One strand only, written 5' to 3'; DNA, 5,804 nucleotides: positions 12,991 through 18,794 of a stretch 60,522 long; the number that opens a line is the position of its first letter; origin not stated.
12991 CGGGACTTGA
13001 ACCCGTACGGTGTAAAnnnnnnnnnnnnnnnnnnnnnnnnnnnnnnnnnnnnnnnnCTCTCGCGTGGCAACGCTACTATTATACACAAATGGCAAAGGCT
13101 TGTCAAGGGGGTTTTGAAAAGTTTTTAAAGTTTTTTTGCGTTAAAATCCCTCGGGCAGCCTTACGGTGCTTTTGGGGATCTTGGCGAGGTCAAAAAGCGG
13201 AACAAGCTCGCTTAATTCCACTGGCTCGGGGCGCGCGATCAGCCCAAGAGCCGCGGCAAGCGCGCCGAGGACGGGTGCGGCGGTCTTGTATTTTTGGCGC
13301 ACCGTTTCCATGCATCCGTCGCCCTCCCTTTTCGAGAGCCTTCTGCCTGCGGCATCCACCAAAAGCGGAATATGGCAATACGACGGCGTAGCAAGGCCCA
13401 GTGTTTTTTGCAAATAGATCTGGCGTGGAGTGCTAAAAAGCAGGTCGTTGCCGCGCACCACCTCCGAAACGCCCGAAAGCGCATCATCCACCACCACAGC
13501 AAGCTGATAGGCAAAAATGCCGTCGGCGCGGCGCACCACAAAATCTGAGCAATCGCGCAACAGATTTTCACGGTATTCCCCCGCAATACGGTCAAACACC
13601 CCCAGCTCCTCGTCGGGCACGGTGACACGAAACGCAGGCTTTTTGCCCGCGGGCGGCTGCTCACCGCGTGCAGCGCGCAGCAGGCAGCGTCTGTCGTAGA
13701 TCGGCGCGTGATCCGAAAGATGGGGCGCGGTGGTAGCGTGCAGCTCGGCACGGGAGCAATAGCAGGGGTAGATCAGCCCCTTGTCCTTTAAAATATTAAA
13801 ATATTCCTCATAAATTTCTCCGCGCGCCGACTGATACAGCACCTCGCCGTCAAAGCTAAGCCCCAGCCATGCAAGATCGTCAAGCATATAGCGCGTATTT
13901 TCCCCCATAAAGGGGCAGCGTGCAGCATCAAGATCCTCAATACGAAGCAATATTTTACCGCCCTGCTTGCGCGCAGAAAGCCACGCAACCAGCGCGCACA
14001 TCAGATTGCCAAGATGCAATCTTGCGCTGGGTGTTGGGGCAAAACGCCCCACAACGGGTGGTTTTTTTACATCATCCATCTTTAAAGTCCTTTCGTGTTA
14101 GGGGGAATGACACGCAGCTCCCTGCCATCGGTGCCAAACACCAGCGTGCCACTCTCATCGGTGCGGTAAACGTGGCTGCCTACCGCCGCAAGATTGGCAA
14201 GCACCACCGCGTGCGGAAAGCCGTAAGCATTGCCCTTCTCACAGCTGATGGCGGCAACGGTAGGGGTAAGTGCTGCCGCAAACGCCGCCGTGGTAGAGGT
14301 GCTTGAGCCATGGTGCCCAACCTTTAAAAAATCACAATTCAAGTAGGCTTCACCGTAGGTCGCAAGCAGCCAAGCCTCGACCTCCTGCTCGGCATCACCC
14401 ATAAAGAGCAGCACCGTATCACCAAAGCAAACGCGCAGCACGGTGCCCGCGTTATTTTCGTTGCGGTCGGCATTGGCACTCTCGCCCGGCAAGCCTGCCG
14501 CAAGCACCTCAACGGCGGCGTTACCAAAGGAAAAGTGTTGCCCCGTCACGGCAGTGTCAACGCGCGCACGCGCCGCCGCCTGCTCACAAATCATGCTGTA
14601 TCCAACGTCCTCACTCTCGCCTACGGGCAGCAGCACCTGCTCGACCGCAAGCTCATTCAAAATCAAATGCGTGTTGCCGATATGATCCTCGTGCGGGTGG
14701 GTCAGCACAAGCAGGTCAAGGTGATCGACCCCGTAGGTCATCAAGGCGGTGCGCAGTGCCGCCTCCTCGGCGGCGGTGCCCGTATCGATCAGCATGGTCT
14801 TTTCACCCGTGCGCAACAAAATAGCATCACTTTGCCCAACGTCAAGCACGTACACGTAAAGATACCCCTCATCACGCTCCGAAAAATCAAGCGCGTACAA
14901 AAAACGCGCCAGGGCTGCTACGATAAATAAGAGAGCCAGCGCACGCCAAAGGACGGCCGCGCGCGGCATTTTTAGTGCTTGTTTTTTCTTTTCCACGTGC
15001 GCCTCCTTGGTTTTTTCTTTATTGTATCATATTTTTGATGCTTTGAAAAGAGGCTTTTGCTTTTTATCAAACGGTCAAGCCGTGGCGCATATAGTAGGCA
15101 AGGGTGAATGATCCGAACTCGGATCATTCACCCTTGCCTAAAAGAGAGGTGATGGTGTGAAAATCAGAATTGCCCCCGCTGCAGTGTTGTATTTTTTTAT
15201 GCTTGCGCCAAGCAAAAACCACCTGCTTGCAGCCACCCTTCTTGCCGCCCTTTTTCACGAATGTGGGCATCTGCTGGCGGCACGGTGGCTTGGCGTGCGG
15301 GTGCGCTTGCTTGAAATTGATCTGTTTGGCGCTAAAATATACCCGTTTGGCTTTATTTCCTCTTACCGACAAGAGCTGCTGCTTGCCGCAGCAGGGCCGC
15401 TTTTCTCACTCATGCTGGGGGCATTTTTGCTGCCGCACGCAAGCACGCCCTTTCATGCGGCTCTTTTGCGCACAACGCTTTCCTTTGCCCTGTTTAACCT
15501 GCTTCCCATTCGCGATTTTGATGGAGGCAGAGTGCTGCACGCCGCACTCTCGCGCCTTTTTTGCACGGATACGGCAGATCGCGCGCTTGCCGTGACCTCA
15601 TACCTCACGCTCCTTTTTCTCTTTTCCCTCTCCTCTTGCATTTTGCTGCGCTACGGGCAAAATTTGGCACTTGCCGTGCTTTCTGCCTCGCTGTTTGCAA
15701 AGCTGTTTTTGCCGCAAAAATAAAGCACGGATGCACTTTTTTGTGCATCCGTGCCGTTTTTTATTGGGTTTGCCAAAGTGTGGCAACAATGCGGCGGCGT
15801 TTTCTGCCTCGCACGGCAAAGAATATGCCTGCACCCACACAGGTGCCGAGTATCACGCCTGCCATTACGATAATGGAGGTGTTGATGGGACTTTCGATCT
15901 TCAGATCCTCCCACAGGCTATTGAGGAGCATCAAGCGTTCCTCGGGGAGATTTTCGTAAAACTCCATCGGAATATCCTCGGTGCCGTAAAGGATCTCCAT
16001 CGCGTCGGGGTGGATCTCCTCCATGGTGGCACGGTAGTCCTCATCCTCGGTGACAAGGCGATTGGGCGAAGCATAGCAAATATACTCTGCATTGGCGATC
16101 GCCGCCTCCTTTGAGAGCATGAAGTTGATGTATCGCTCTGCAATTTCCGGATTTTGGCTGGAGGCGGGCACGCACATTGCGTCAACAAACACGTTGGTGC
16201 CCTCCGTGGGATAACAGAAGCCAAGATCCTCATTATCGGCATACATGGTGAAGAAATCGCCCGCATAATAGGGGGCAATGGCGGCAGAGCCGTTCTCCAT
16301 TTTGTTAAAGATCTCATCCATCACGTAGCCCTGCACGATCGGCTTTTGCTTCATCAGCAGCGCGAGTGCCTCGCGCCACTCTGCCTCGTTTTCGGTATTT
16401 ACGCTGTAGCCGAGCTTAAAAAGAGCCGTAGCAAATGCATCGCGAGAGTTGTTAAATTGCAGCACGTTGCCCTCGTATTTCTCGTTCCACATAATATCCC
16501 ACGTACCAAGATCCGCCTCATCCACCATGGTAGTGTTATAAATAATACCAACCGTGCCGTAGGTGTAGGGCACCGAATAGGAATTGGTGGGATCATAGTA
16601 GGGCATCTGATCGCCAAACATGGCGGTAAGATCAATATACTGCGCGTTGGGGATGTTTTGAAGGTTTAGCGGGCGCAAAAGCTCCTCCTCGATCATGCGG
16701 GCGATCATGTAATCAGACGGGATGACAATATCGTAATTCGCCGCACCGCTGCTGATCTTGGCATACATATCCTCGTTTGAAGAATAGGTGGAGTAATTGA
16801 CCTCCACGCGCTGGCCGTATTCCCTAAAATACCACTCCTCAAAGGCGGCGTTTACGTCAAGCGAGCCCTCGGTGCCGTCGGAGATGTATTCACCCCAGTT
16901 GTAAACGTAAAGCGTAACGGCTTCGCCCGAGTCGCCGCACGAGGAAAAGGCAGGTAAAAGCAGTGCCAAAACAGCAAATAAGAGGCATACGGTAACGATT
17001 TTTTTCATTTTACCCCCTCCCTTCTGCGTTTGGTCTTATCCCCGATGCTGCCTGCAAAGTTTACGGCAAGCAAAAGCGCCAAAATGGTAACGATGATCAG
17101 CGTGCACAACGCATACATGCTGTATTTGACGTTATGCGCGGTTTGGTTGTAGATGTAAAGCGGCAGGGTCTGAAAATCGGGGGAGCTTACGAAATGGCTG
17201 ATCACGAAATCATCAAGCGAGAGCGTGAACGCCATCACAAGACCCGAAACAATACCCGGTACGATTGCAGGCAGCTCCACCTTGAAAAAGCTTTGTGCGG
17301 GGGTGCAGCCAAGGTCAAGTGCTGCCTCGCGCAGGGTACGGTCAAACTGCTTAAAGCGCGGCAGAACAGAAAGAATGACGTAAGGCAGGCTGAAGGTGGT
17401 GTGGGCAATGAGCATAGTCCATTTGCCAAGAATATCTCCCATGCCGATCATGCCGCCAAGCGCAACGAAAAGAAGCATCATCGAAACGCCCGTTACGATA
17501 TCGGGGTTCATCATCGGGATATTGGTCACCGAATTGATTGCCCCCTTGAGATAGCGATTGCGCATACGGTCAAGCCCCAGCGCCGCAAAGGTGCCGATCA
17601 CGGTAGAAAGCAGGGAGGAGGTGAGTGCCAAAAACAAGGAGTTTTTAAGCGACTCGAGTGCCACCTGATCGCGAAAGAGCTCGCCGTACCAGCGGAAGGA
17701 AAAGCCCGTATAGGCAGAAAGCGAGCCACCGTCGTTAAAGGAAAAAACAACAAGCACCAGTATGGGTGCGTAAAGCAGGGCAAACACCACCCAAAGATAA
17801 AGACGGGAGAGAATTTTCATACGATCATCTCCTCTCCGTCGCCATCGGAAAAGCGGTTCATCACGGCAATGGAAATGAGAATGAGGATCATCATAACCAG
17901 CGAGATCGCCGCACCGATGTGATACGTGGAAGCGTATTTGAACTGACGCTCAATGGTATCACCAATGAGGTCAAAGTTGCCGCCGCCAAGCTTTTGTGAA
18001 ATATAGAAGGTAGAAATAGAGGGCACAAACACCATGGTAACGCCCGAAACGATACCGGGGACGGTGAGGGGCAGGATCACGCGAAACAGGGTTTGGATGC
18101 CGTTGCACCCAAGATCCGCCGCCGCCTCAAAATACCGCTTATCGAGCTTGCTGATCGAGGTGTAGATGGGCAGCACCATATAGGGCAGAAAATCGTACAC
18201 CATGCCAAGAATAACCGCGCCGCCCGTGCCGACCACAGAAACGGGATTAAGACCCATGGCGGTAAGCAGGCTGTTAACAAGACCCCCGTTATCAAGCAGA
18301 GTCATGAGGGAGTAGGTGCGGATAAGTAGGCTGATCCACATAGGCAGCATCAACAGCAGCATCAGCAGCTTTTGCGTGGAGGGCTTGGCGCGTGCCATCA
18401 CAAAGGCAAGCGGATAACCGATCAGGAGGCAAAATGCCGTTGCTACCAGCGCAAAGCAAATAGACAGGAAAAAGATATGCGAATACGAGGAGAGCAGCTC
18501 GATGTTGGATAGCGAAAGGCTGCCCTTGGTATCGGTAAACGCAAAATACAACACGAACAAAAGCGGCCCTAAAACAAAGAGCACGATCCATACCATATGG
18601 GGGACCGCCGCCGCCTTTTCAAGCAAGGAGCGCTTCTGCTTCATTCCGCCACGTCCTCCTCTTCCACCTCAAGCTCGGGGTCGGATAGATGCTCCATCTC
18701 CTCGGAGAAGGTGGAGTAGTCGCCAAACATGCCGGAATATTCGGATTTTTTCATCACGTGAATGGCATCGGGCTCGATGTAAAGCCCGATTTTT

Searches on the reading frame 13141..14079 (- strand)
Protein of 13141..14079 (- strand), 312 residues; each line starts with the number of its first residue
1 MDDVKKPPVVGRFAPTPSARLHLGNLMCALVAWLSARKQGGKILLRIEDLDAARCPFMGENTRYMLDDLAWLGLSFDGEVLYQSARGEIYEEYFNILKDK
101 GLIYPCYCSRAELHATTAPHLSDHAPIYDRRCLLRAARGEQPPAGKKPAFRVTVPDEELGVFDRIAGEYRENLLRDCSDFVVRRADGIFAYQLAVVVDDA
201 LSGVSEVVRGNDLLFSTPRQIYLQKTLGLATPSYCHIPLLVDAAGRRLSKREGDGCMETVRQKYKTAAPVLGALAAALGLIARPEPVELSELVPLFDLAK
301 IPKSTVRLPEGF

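Call 77: search_protein_families(library=pfam, proteins=[window:13141-14079:-], max_evalue=0.00001)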
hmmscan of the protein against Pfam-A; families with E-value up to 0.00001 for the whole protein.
window:13141-14079:- (312 aa): 1 family
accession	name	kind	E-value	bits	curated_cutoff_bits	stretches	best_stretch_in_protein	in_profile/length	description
PF00749.27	tRNA-synt_1c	-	4.3e-44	151.1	23.4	1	9-261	2-259/314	tRNA synthetases class I (E and Q), catalytic domain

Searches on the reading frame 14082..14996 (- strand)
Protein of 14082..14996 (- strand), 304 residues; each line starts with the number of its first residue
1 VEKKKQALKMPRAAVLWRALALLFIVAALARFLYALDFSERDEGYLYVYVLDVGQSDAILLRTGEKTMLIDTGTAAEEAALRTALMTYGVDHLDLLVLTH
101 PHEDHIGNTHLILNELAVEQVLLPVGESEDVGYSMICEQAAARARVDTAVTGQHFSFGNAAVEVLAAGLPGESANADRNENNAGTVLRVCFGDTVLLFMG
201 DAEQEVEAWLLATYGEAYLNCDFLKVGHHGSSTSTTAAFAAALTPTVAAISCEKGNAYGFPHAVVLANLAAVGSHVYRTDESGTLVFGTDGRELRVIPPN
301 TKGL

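Call 77: search_protein_families(library=pfam, proteins=[window:14082-14996:-], max_evalue=0.00001)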
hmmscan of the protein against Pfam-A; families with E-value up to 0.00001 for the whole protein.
window:14082-14996:- (304 aa): 2 families
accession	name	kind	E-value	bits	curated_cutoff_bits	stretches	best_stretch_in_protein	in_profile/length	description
PF00753.33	Lactamase_B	-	8.9e-19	68.6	22.7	1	52-251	2-193/196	Metallo-beta-lactamase superfamily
PF12706.13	Lactamase_B_2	-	3.1e-07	30.6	27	1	68-203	3-144/200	Beta-lactamase superfamily domain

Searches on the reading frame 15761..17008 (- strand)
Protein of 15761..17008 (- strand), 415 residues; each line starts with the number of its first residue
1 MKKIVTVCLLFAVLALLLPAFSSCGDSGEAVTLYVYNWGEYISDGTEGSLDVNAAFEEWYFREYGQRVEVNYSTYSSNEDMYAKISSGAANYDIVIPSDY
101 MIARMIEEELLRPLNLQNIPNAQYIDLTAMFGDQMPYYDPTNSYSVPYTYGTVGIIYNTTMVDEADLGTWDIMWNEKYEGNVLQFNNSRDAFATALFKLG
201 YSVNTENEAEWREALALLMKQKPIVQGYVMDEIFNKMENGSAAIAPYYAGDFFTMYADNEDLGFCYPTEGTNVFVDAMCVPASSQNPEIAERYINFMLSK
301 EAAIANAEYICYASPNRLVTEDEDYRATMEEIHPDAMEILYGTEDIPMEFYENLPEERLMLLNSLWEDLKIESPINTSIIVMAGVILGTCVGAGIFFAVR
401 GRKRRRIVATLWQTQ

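Call 77: search_protein_families(library=pfam, proteins=[window:15761-17008:-], max_evalue=0.00001)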
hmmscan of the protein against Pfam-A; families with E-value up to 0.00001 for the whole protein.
window:15761-17008:- (415 aa): 4 families
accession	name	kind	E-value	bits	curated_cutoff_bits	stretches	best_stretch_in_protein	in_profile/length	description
PF13416.11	SBP_bac_8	-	9.2e-32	111.4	27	1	56-326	6-272/279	Bacterial extracellular solute-binding protein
PF13343.11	SBP_bac_6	-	1.5e-27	97.1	24.6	1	92-330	4-235/245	Bacterial extracellular solute-binding protein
PF01547.30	SBP_bac_1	-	3.4e-18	67.1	26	1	53-303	11-306/307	Bacterial extracellular solute-binding protein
PF13531.11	SBP_bac_11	-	2.8e-09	37.5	25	1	62-303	22-218/227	Bacterial extracellular solute-binding protein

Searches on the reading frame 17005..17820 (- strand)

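Call 77: search_protein_families(library=pfam, proteins=[window:17005-17820:-], max_evalue=0.00001)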
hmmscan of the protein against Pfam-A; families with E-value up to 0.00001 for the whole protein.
window:17005-17820:- (271 aa): 1 family
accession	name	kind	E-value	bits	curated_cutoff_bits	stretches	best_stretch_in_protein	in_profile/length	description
PF00528.27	BPD_transp_1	-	5.5e-19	69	26.4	1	73-251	2-172/184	Binding-protein-dependent transport system inner membrane component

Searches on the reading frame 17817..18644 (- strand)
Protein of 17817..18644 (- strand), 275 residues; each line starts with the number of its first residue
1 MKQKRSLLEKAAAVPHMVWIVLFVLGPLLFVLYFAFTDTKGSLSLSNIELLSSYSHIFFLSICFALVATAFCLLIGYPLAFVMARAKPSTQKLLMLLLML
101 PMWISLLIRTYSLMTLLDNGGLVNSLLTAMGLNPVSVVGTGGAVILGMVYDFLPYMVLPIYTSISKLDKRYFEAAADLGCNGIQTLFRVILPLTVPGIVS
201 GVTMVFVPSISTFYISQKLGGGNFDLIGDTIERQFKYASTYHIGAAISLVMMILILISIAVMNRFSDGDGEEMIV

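Call 77: search_protein_families(library=pfam, proteins=[window:17817-18644:-], max_evalue=0.00001)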
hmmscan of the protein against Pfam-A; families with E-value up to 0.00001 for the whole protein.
window:17817-18644:- (275 aa): 1 family
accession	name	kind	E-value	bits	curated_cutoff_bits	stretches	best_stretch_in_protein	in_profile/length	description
PF00528.27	BPD_transp_1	-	3.1e-14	53.5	26.4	1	76-264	1-177/184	Binding-protein-dependent transport system inner membrane component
